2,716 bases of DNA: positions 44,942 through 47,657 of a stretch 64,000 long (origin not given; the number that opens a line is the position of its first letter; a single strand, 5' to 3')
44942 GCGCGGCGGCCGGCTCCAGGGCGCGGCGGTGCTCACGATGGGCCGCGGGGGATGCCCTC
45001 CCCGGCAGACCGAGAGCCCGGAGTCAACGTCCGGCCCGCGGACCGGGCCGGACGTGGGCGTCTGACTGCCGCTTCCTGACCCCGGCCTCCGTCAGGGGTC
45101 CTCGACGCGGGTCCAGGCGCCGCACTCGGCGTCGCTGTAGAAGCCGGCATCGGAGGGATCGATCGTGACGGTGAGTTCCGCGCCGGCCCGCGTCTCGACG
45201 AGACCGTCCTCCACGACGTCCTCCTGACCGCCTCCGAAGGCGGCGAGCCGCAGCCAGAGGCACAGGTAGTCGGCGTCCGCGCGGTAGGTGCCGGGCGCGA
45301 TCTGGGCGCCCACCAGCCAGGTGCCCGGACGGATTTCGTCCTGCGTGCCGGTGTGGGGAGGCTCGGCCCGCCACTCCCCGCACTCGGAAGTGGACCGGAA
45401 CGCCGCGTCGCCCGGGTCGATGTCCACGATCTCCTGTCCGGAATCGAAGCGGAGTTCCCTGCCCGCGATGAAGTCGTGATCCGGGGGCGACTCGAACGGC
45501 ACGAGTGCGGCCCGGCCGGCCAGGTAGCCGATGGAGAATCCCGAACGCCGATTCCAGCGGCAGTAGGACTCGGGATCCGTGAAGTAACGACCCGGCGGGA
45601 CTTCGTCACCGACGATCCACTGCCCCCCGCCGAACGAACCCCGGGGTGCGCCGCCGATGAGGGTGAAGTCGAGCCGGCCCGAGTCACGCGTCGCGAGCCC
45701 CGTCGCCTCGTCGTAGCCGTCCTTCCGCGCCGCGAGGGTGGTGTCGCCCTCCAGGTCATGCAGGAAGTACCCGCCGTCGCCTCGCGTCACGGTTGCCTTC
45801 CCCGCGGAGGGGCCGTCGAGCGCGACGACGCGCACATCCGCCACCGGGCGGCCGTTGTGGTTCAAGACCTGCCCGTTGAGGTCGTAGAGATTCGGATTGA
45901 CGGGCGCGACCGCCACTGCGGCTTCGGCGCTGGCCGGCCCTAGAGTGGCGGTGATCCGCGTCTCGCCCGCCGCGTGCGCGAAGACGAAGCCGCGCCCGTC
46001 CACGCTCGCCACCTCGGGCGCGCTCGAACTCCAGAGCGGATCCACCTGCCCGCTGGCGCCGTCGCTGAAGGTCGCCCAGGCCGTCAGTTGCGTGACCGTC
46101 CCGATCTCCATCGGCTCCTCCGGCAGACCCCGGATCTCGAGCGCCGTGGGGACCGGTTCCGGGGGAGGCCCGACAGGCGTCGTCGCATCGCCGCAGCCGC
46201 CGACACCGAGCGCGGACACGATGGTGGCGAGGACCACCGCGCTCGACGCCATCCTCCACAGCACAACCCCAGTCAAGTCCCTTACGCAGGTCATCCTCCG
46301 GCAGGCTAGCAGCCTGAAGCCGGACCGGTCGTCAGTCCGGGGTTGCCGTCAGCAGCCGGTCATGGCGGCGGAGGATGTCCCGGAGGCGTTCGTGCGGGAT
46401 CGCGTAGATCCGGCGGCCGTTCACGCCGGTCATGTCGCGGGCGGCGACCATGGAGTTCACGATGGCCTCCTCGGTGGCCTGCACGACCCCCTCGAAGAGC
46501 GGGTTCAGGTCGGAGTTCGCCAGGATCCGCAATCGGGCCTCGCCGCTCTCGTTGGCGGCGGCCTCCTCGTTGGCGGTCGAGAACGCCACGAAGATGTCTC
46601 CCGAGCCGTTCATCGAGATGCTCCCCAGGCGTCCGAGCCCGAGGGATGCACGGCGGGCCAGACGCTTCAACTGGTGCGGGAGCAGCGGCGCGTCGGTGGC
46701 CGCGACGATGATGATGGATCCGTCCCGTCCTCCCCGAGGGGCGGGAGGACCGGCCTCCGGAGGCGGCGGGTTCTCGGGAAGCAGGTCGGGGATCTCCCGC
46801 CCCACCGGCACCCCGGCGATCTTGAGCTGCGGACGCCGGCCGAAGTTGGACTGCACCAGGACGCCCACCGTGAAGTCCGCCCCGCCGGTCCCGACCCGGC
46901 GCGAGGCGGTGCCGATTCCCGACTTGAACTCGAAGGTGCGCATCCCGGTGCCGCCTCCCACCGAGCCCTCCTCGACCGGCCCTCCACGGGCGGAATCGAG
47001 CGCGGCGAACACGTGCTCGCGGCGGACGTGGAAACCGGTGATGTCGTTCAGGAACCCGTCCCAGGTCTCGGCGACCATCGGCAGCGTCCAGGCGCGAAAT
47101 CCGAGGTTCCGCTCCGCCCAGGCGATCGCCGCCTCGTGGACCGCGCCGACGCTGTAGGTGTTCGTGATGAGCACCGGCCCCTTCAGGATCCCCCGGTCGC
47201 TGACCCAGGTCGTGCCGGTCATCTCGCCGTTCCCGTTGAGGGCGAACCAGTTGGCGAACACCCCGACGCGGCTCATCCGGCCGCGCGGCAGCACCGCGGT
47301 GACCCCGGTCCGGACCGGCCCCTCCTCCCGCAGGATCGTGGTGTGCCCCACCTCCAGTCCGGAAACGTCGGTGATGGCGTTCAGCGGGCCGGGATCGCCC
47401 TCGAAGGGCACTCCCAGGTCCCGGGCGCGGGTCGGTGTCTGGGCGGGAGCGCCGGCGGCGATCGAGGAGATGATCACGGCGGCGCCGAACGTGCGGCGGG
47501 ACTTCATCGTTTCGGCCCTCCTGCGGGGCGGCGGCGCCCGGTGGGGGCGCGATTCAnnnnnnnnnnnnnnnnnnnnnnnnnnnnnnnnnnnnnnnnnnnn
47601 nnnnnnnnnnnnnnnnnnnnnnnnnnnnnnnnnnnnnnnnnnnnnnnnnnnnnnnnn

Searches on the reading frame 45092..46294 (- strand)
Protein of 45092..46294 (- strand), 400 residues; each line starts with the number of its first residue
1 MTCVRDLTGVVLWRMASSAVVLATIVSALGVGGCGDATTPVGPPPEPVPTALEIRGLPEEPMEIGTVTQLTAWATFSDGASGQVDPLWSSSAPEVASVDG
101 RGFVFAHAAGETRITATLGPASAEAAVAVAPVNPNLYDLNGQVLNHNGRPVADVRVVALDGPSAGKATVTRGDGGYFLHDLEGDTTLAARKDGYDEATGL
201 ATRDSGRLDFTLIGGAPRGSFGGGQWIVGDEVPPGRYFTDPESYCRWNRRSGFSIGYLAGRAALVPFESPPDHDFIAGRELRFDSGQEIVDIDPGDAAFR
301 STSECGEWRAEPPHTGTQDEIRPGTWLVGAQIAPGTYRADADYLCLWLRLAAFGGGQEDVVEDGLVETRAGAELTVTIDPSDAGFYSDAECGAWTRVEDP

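Call 3: search_protein_families(library=pfam, proteins=[window:45092-46294:-], max_evalue=0.01)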
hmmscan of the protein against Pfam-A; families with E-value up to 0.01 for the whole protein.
window:45092-46294:- (400 aa): 3 families
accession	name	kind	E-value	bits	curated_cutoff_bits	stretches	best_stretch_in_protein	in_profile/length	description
PF13620.12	CarboxypepD_reg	-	3.3e-08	34.2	32.3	1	139-212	2-81/82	Carboxypeptidase regulatory-like domain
PF02368.24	Big_2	-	4.5e-08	33.4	22.8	1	64-122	16-72/79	Bacterial Ig-like domain (group 2)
PF22359.2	Big-like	-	0.0014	19.3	27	1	90-129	7-46/48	Bacterial Ig-like domain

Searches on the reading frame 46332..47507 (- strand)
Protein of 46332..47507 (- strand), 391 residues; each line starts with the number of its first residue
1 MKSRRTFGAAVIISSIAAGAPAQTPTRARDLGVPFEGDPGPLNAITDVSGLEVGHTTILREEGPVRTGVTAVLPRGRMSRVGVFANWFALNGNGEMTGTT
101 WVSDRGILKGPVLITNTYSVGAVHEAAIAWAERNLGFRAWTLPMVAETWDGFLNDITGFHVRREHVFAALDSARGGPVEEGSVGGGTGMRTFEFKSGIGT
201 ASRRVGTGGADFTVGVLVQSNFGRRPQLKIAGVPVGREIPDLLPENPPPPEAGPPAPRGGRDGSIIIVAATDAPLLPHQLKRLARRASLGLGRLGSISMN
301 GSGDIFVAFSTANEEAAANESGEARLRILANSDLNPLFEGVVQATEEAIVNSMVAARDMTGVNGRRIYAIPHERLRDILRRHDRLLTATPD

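Call 3: search_protein_families(library=pfam, proteins=[window:46332-47507:-], max_evalue=0.01)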
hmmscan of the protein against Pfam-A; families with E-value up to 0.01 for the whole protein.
window:46332-47507:- (391 aa): 1 family
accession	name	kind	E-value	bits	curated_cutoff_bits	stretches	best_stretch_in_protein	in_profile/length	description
PF03576.19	Peptidase_S58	-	4.9e-114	381.4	23.9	1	43-366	1-306/307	Peptidase family S58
